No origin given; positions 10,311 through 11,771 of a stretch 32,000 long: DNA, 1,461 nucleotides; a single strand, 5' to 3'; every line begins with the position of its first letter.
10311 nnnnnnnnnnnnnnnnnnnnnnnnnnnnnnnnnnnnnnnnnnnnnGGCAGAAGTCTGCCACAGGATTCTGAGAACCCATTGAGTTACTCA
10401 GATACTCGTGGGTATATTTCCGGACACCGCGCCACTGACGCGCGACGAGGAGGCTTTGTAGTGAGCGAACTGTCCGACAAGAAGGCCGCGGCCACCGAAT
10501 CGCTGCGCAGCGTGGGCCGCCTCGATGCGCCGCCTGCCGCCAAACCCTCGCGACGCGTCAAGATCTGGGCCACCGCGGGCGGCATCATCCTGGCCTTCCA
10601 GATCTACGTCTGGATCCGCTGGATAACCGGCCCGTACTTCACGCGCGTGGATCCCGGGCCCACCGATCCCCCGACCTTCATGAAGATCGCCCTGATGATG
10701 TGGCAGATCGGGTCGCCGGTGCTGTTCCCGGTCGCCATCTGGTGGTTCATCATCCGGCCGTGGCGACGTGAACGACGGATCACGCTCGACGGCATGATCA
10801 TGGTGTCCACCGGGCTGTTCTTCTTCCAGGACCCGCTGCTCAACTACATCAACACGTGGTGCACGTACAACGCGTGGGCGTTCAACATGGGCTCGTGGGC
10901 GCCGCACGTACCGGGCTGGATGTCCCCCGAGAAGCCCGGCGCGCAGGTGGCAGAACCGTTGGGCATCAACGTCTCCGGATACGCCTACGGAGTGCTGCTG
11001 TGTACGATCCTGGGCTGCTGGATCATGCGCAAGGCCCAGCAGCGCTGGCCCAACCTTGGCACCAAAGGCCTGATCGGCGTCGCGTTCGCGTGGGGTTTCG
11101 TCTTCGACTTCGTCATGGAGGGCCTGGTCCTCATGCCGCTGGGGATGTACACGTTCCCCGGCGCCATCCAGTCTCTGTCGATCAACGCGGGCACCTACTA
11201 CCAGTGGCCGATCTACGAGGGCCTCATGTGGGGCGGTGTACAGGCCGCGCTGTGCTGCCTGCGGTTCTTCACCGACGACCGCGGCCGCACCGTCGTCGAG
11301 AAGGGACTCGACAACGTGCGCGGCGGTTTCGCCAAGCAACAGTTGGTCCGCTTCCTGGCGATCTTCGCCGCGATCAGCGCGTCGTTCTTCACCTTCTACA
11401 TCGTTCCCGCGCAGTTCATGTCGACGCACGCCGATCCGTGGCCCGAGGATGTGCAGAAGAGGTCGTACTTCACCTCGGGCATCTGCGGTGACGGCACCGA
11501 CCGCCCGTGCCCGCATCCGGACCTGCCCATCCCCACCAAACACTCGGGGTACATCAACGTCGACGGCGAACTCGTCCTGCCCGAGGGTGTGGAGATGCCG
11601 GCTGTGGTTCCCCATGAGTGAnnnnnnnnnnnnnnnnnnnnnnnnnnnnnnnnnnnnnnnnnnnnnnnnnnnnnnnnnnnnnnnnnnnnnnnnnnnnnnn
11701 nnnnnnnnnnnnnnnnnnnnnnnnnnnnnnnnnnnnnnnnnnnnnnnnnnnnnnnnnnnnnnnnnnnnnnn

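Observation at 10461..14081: Q/D-type AAA+/VWA remodelling pair translationally coupled to an uncharacterised 7-TM membrane protein instead of a known client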

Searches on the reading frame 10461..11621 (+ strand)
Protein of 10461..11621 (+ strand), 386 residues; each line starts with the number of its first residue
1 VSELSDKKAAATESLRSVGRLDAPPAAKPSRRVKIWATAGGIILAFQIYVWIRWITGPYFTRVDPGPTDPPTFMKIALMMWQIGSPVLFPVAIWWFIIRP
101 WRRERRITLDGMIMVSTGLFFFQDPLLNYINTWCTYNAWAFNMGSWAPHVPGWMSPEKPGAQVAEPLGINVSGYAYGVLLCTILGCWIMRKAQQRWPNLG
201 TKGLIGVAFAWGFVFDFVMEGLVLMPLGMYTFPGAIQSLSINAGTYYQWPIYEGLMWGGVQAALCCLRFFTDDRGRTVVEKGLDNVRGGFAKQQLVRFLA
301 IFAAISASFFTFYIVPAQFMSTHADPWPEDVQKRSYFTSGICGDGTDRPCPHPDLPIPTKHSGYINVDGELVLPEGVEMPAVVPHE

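Call 3: search_protein_families(library=pfam, proteins=[window:10461-11621:+], max_evalue=0.01)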
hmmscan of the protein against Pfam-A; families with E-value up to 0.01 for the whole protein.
window:10461-11621:+ (386 aa): 1 family
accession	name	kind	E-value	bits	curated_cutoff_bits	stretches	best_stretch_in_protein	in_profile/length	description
PF17198.9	AveC_like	-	2.2e-106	355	26.6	1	104-337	1-234/234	Spirocyclase AveC-like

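Call 4: search_protein_families(library=ncbifam, proteins=[window:10461-11621:+], max_evalue=0.01)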
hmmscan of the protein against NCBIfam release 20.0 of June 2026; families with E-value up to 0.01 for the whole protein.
window:10461-11621:+ (386 aa): 0 families

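Call 9: find_homologous_proteins(query=window:10461-11618:+, max_evalue=0.00001)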
Query window:10461-11618:+ (386 aa): 667 proteins with E <= 0.00001 among 2564 candidates; the best 120 are listed.
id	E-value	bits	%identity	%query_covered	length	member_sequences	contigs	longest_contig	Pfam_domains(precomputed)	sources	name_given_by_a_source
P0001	4.8e-239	811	87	100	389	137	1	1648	PF17198.10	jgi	jgi:hypothetical protein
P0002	2.8e-230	782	84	100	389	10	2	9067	PF17198.10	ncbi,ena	-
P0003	3.5e-187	640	69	100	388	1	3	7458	PF17198.10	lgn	-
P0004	3.9e-187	640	69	100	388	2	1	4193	PF17198.10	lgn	-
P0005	6.0e-187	640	68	100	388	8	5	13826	PF17198.10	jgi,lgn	-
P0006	1.3e-185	635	70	100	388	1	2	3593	PF17198.10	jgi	jgi:hypothetical protein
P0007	3.7e-185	634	70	99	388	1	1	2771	PF17198.10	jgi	jgi:Spirocyclase AveC-like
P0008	3.9e-185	634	70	100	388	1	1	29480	PF17198.10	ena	-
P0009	4.9e-185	633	66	100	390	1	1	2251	PF17198.10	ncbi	-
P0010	7.1e-185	633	70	99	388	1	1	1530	PF17198.10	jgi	jgi:hypothetical protein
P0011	8.4e-185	633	70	100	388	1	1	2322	PF17198.10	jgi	jgi:Spirocyclase AveC-like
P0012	1.0e-184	632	70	99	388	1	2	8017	PF17198.10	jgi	jgi:hypothetical protein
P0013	1.2e-184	632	70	100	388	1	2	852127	PF17198.10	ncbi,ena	-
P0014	2.3e-184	631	66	100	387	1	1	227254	PF17198.10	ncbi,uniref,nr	ncbi:spirocyclase AveC family protein [Nocardia sp. BMG51109]|uniref:spirocyclase AveC family protei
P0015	3.0e-184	631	70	100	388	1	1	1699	PF17198.10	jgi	jgi:hypothetical protein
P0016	5.6e-184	630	70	100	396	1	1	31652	PF17198.10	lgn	-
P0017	8.5e-184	629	70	99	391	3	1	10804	PF17198.10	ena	-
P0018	9.1e-184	629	67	99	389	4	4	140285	PF17198.10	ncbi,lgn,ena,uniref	ncbi:spirocyclase AveC family protein [Williamsia sp.]|uniref:spirocyclase AveC family protein n=1 T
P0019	5.6e-183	627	69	100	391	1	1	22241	PF17198.10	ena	-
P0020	6.2e-183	626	68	100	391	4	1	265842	PF17198.10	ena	-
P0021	6.3e-183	626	67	100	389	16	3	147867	PF17198.10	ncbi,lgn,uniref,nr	ncbi:spirocyclase AveC family protein [Nocardia carnea]|uniref:spirocyclase AveC family protein n=1 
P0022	6.4e-183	626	67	100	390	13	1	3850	PF17198.10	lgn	-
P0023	1.6e-182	625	68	100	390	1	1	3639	PF17198.10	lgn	-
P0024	1.8e-182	625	67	100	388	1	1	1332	PF17198.10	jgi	jgi:hypothetical protein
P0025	1.8e-182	625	69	100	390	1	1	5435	PF17198.10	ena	-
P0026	2.2e-182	625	68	100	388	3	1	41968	PF17198.10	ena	-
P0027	3.0e-182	624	69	100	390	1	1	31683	PF17198.10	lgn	-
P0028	3.1e-182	624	69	100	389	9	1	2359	PF17198.10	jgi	jgi:hypothetical protein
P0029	3.6e-182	624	69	100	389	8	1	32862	PF17198.10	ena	-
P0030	3.6e-182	624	69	100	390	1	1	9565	PF17198.10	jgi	-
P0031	7.7e-182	623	68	100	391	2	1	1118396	PF17198.10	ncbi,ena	-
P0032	1.3e-181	622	67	100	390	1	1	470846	PF17198.10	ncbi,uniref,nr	ncbi:hypothetical protein ASE48_04855 [Mycobacterium sp. Root265]|uniref:spirocyclase AveC family pr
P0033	1.4e-181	622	68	100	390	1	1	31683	PF17198.10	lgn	-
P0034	1.6e-181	622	69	100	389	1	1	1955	PF17198.10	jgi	jgi:hypothetical protein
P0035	2.0e-181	621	66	99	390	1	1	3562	PF17198.10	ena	-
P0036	3.4e-181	621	66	99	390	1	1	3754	PF17198.10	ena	-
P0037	4.7e-181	620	66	100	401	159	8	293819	PF17198.10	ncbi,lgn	-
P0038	6.6e-181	620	69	95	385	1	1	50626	PF17198.10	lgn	-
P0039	6.8e-181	620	68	98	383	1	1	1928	PF17198.10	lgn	-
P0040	8.9e-181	619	68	100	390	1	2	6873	PF17198.10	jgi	jgi:hypothetical protein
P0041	1.4e-180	619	67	100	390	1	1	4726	PF17198.10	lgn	-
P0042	1.5e-180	619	69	97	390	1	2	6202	PF17198.10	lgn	-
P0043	1.6e-180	619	68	100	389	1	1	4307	PF17198.10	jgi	jgi:Spirocyclase AveC-like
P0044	1.6e-180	619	68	100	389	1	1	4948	PF17198.10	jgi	jgi:hypothetical protein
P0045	2.0e-180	618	67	99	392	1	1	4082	PF17198.10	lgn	-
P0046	2.1e-180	618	67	100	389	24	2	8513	PF17198.10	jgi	jgi:hypothetical protein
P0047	2.4e-180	618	68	100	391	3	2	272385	PF17198.10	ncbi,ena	-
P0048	3.0e-180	618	68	100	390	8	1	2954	PF17198.10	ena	-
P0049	5.3e-180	617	66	100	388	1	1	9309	PF17198.10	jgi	jgi:hypothetical protein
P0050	1.0e-179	616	67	100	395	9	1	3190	PF17198.10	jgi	jgi:hypothetical protein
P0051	1.5e-179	615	68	100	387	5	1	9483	PF17198.10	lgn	-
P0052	1.9e-179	615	67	100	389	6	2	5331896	PF17198.10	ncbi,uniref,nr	ncbi:spirocyclase AveC family protein [Nocardia zapadnayensis]|uniref:spirocyclase AveC family prote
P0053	4.2e-179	614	67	99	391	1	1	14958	PF17198.10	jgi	jgi:uncharacterized protein DUF5135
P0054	6.9e-179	613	69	94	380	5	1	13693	PF17198.10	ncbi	ncbi:MAG: spirocyclase AveC family protein [Mycolicibacter sinensis]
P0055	7.0e-179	613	66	100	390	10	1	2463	PF17198.10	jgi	jgi:hypothetical protein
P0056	7.8e-179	613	67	100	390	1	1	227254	PF17198.10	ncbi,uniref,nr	ncbi:spirocyclase AveC family protein [Nocardia sp. BMG51109]|uniref:spirocyclase AveC family protei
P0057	1.1e-178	612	66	100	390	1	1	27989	PF17198.10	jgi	jgi:Spirocyclase AveC-like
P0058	1.2e-178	612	69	94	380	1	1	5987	PF17198.10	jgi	jgi:hypothetical protein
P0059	1.2e-178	612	67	100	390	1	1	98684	PF17198.10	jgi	jgi:hypothetical protein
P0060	1.2e-178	612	65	100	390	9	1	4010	PF17198.10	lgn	-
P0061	1.4e-178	612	66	100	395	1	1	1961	PF17198.10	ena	-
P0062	1.6e-178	612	66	100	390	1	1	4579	PF17198.10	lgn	-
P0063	2.5e-178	611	66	100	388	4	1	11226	PF17198.10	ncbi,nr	ncbi:DUF5135 domain-containing protein [Actinomadura cremea]|nr:DUF5135 domain-containing protein [A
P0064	3.4e-178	611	66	100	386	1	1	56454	PF17198.10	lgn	-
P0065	3.6e-178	611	67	100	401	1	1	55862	PF17198.10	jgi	jgi:Spirocyclase AveC-like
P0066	4.3e-178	611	66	100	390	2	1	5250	PF17198.10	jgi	jgi:hypothetical protein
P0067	4.3e-178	611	66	100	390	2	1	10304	PF17198.10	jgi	jgi:hypothetical protein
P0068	4.9e-178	610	66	100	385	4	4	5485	PF17198.10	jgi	-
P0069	5.2e-178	610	68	97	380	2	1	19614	PF17198.10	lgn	-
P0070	5.2e-178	610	66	100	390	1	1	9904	PF17198.10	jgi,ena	-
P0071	6.9e-178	610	68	100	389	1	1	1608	PF17198.10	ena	-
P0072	7.6e-178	610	67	99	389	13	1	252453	PF17198.10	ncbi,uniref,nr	ncbi:spirocyclase AveC family protein [Mycobacterium sp. 21AC1]|uniref:spirocyclase AveC family prot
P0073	9.1e-178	609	67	100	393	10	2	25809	PF17198.10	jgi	jgi:hypothetical protein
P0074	1.0e-177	609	65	100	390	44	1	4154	PF17198.10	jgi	jgi:hypothetical protein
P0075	1.2e-177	609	65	100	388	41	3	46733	PF17198.10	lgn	-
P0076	1.7e-177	609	66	100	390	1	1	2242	PF17198.10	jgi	jgi:hypothetical protein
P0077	1.8e-177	608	65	100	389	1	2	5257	PF17198.10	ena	-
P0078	2.0e-177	608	65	100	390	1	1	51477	PF17198.10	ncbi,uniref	ncbi:spirocyclase AveC family protein [Mycobacterium sp.]|uniref:spirocyclase AveC family protein n=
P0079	2.2e-177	608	66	100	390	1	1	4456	PF17198.10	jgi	jgi:hypothetical protein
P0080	2.9e-177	608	65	100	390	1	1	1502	PF17198.10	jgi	jgi:hypothetical protein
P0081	3.2e-177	608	67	100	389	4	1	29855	PF17198.10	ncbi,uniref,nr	ncbi:spirocyclase AveC family protein [Nocardia carnea]|uniref:spirocyclase AveC family protein n=1 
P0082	3.3e-177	608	66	100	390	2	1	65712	PF17198.10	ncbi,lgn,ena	-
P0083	3.3e-177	608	65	100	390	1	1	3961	PF17198.10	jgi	jgi:Spirocyclase AveC-like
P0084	3.6e-177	607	65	100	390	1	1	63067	PF17198.10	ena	-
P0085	4.9e-177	607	67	100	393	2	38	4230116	PF17198.10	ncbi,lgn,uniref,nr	ncbi:spirocyclase AveC family protein [Skermania piniformis]|uniref:Spirocyclase AveC family protein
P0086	7.6e-177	606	66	100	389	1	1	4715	PF17198.10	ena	-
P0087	8.7e-177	606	65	100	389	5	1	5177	PF17198.10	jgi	jgi:hypothetical protein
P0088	9.0e-177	606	66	100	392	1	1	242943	PF17198.10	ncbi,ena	-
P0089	9.8e-177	606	64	100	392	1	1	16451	PF17198.10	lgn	-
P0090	9.9e-177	606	66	100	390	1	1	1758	PF17198.10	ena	-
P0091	1.3e-176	606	65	99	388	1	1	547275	PF17198.10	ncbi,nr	ncbi:MAG: spirocyclase AveC family protein [Mycolicibacterium cosmeticum]|nr:spirocyclase AveC famil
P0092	1.3e-176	606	66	100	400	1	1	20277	PF17198.10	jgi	jgi:hypothetical protein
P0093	1.3e-176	606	66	100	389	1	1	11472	PF17198.10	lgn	-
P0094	1.5e-176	605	65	100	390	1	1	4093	PF17198.10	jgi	jgi:hypothetical protein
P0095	1.7e-176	605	65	100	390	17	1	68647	PF17198.10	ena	-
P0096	2.1e-176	605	65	100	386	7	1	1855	PF17198.10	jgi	jgi:hypothetical protein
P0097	2.3e-176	605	65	100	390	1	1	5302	PF17198.10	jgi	jgi:Spirocyclase AveC-like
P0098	2.7e-176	605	65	100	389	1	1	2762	PF17198.10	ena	-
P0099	3.0e-176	604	65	100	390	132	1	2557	PF17198.10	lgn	-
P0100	3.6e-176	604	66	100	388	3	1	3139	PF17198.10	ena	-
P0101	4.2e-176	604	66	100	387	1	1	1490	PF17198.10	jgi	jgi:hypothetical protein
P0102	4.9e-176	604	66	98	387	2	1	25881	PF17198.10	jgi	jgi:hypothetical protein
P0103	5.2e-176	604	69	92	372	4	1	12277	PF17198.10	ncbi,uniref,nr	ncbi:hypothetical protein ACT18_22515 [Mycolicibacter kumamotonensis]|uniref:DUF5135 domain-containi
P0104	7.9e-176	603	66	100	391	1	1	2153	PF17198.10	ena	-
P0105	9.2e-176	603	65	100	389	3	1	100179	PF17198.10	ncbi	ncbi:spirocyclase AveC family protein [Nocardia rhamnosiphila]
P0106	9.6e-176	603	67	99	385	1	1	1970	PF17198.10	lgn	-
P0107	1.1e-175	603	66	100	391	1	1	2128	PF17198.10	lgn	-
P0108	1.2e-175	602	65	100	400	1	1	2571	PF17198.10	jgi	jgi:hypothetical protein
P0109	1.3e-175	602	66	100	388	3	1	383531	PF17198.10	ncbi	ncbi:spirocyclase AveC family protein [Actinocorallia aurea]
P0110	1.3e-175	602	65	100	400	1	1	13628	PF17198.10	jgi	jgi:hypothetical protein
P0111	1.5e-175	602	65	100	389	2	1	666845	PF17198.10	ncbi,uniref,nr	ncbi:spirocyclase AveC family protein [Nocardia sp. XZ_19_231]|uniref:spirocyclase AveC family prote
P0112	1.6e-175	602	65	100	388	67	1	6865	PF17198.10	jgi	jgi:hypothetical protein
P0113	1.7e-175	602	66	100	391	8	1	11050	PF17198.10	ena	-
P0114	1.9e-175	602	66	99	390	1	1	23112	PF17198.10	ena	-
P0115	2.0e-175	602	68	100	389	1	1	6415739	PF17198.10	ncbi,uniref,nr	ncbi:hypothetical protein MycrhN_3983 [Mycolicibacterium rhodesiae NBB3]|uniref:DUF5135 domain-conta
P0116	2.4e-175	601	65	100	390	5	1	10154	PF17198.10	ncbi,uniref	ncbi:spirocyclase AveC family protein [Mycobacterium sp.]|uniref:spirocyclase AveC family protein n=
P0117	2.8e-175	601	66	99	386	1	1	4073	PF17198.10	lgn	-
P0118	3.8e-175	601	65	100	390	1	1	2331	PF17198.10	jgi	jgi:Spirocyclase AveC-like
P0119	4.2e-175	601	65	100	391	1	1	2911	PF17198.10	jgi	jgi:hypothetical protein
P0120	5.3e-175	600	65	100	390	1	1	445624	PF17198.10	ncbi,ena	-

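Call 10: find_encoding_contigs(protein=P0115, flank=10000, max_places=2)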
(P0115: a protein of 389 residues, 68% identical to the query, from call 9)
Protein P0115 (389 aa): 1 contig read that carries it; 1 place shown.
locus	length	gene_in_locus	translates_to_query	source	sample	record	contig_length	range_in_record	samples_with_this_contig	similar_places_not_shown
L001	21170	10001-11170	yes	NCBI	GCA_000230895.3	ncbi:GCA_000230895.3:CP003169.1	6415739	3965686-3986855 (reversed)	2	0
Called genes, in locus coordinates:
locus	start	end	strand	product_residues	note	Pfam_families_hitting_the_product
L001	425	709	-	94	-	PF07045:DUF1330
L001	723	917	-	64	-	PF06902:Fer4_19 (weak), PF13459:Fer4_15, PF13370:Fer4_13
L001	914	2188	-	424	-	PF00067:p450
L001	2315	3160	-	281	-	PF02668:TauD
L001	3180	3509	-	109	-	-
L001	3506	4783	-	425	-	PF00355:Rieske, PF00848:Ring_hydroxyl_A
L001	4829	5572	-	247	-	PF00106:adh_short, PF01370:Epimerase (weak), PF08659:KR, PF13561:adh_short_C2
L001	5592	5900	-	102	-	PF00111:Fer2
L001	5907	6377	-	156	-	PF12802:MarR_2, PF01047:MarR, PF13412:HTH_24 (weak)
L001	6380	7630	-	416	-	PF01979:Amidohydro_1, PF07969:Amidohydro_3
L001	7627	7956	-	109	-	-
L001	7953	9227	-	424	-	PF00355:Rieske, PF00848:Ring_hydroxyl_A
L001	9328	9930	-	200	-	PF00440:TetR_N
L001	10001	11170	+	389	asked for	PF17198:AveC_like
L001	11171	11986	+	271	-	PF00004:AAA (faint), PF07728:AAA_5, PF08406:CbbQ_C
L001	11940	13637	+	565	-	PF00092:VWA, PF13519:VWA_2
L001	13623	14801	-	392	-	PF02771:Acyl-CoA_dh_N, PF02770:Acyl-CoA_dh_M, PF00441:Acyl-CoA_dh_1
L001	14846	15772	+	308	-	PF01370:Epimerase, PF16363:GDP_Man_Dehyd (weak)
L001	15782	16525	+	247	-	-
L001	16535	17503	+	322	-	PF00296:Bac_luciferase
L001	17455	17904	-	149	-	-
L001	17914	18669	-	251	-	PF00106:adh_short, PF01370:Epimerase (weak), PF08659:KR, PF13561:adh_short_C2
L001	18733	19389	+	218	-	PF00440:TetR_N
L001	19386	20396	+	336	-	PF08240:ADH_N, PF00107:ADH_zinc_N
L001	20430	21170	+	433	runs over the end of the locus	PF02771:Acyl-CoA_dh_N, PF02770:Acyl-CoA_dh_M, PF00441:Acyl-CoA_dh_1, PF08028:Acyl-CoA_dh_2 (weak)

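Call 11: find_encoding_contigs(protein=P0109, flank=10000, max_places=2)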
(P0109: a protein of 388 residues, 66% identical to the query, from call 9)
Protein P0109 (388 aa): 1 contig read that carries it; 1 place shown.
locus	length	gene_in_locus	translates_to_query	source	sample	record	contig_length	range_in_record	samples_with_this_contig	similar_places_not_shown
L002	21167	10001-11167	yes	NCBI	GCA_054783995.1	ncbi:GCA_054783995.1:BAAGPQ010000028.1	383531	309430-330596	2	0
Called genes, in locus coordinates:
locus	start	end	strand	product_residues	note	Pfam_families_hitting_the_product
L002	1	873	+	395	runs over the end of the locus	PF00724:Oxidored_FMN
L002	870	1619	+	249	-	PF00106:adh_short, PF08659:KR, PF13561:adh_short_C2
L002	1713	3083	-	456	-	PF00512:HisKA, PF02518:HATPase_c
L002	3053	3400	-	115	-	PF10099:RskA_C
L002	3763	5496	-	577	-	PF00933:Glyco_hydro_3, PF01915:Glyco_hydro_3_C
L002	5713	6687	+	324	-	PF00356:LacI, PF13377:Peripla_BP_3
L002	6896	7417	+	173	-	-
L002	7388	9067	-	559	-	PF00069:Pkinase, PF07714:PK_Tyr_Ser-Thr, PF03109:ABC1 (weak), PF25490:DUF7910 (weak)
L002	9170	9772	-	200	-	PF00440:TetR_N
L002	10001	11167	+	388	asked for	PF17198:AveC_like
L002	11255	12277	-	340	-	PF08240:ADH_N, PF16912:Glu_dehyd_C (weak), PF00107:ADH_zinc_N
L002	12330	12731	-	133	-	PF07883:Cupin_2, PF02311:AraC_binding (weak)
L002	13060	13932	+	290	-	PF13560:HTH_31, PF01381:HTH_3 (weak), PF17765:MLTR_LBD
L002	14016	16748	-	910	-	PF07719:TPR_2 (faint), PF13181:TPR_8 (faint), PF13374:TPR_10 (faint), PF13424:TPR_12 (faint), PF20308:TPR-S (weak), PF12770:CHAT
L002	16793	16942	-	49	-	-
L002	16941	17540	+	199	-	PF00081:Sod_Fe_N, PF02777:Sod_Fe_C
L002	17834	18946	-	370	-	PF01548:DEDD_Tnp_IS110, PF02371:Transposase_20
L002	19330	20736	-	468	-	-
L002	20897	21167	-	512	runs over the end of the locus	-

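Call 17: find_related_loci(query=window:10461-11618:+, collection=genome_contigs, flank=6000)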
Query window:10461-11618:+ (386 aa) in genome_contigs; peptide patterns used: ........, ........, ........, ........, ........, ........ (x = any residue, [..] = any of these).
216 stretches matched a pattern; 194 encode a relative of the query (tblastn E <= 1e-3); the best 80 are kept; 79 distinct loci.
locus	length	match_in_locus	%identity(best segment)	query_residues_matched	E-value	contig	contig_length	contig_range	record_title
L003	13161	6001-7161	94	1-386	0e+0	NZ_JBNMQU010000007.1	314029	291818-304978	Mycobacterium sp. SMC-4 strain EL_162 contig00007, whole genome shotgun sequence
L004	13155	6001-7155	91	1-386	0e+0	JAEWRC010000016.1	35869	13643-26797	MAG: Actinomycetes bacterium isolate OH_SBrB_42 k127_926107, whole genome shotgun sequence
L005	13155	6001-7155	92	1-386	0e+0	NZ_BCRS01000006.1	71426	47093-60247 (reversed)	Mycolicibacterium vaccae NBRC 14118 = CIP 105934 strain NBRC 14118, whole genome shotgun sequence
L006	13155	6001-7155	91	1-386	0e+0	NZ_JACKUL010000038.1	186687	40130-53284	Mycolicibacterium flavescens strain DSM 43991 MFLAVDSM43991_contig000038, whole genome shotgun sequence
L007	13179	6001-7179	91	1-386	0e+0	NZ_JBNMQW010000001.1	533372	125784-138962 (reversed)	Mycolicibacterium vaccae strain TCC_028 contig00001, whole genome shotgun sequence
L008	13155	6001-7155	90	1-386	0e+0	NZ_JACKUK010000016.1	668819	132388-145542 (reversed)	Mycobacterium barrassiae strain CCUG 50398 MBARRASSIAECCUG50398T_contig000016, whole genome shotgun sequence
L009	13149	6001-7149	92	1-386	0e+0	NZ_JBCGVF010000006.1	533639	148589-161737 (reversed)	Mycobacterium neumannii strain EM#85 Scaffold_6, whole genome shotgun sequence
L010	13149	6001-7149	92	1-386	0e+0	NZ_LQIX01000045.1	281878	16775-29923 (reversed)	Mycobacterium sp. GA-1199 GCID_NTM_00017_NODE_5.ctg_1, whole genome shotgun sequence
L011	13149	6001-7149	92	1-386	0e+0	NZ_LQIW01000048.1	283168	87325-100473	Mycobacterium sp. IS-1590 GCID_NTM_00016_NODE_6.ctg_1, whole genome shotgun sequence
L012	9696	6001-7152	91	1-386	0e+0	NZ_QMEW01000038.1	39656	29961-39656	Mycolicibacterium sp. GF69 contig_38_length_39656_depth_0.98x, whole genome shotgun sequence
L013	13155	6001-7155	90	1-386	0e+0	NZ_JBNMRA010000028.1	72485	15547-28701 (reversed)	Mycolicibacterium pulveris strain JEL_161 contig00028, whole genome shotgun sequence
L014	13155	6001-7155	89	1-386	0e+0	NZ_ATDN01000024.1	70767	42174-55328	Mycolicibacterium elephantis DSM 44368 Contig30, whole genome shotgun sequence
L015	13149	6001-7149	90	1-386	0e+0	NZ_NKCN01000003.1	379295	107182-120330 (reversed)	Mycobacterium lehmannii strain CECT 8763 NODE_3, whole genome shotgun sequence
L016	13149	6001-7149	90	1-386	0e+0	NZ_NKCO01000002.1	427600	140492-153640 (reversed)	Mycobacterium neumannii strain CECT 8766 NODE_2, whole genome shotgun sequence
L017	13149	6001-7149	90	1-386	0e+0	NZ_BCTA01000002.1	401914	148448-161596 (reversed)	Mycolicibacterium novocastrense strain JCM18114, whole genome shotgun sequence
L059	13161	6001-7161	67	1-386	4e-174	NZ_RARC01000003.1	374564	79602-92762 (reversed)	Mycolicibacterium stellerae strain CECT 8783 NODE_3, whole genome shotgun sequence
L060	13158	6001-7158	65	1-386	5e-174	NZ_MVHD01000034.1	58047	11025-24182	Mycobacterium alsense strain DSM 45230 NODE_34_length_58047_cov_72.3653, whole genome shotgun sequence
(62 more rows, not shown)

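Call 19: search_protein_representatives(protein=window:10461-11618:+)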
Query: 386 residues. Proteins with E-value up to 0.001 (for the whole library): 1123; up to 1e-10: 795; up to 1e-30: 400. The best 150 are listed.
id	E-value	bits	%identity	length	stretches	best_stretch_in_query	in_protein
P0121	1.6e-165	567.5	64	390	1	1-385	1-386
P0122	1.9e-117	409.0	61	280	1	112-385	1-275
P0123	8.3e-106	370.7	63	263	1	1-264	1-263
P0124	2.4e-94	332.9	43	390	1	28-384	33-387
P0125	2.0e-90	320.0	42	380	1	31-385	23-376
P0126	1.0e-88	314.4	42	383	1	25-386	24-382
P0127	7.9e-88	311.5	44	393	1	23-384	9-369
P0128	1.6e-87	310.4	42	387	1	25-385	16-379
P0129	4.7e-86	305.6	41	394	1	28-384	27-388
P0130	1.9e-85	303.6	45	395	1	21-377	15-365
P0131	4.5e-85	302.4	41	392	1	31-384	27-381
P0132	2.3e-84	300.1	41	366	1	30-374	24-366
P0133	3.4e-83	296.2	39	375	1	27-384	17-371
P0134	1.2e-82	294.4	40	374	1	10-373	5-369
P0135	2.4e-82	293.4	69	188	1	204-385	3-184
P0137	1.1e-80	287.9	37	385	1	15-383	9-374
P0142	2.1e-78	280.4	40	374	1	28-380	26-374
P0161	1.8e-72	260.8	37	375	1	7-370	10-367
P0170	3.3e-70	253.4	37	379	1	27-380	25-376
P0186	3.9e-67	243.3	34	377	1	18-378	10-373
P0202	2.3e-64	234.2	35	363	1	24-379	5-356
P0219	2.9e-62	227.2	34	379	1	20-381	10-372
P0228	6.1e-61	222.9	31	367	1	18-378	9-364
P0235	6.4e-59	216.2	35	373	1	9-363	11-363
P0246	9.7e-57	209.0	35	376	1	27-384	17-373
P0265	1.6e-54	201.8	32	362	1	24-374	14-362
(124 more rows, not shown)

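Call 23: search_solved_structures(query=window:10461-11618:+, max_evalue=1)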
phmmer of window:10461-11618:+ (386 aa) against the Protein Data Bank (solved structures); distinct sequences matched with E-value up to 1: 0.
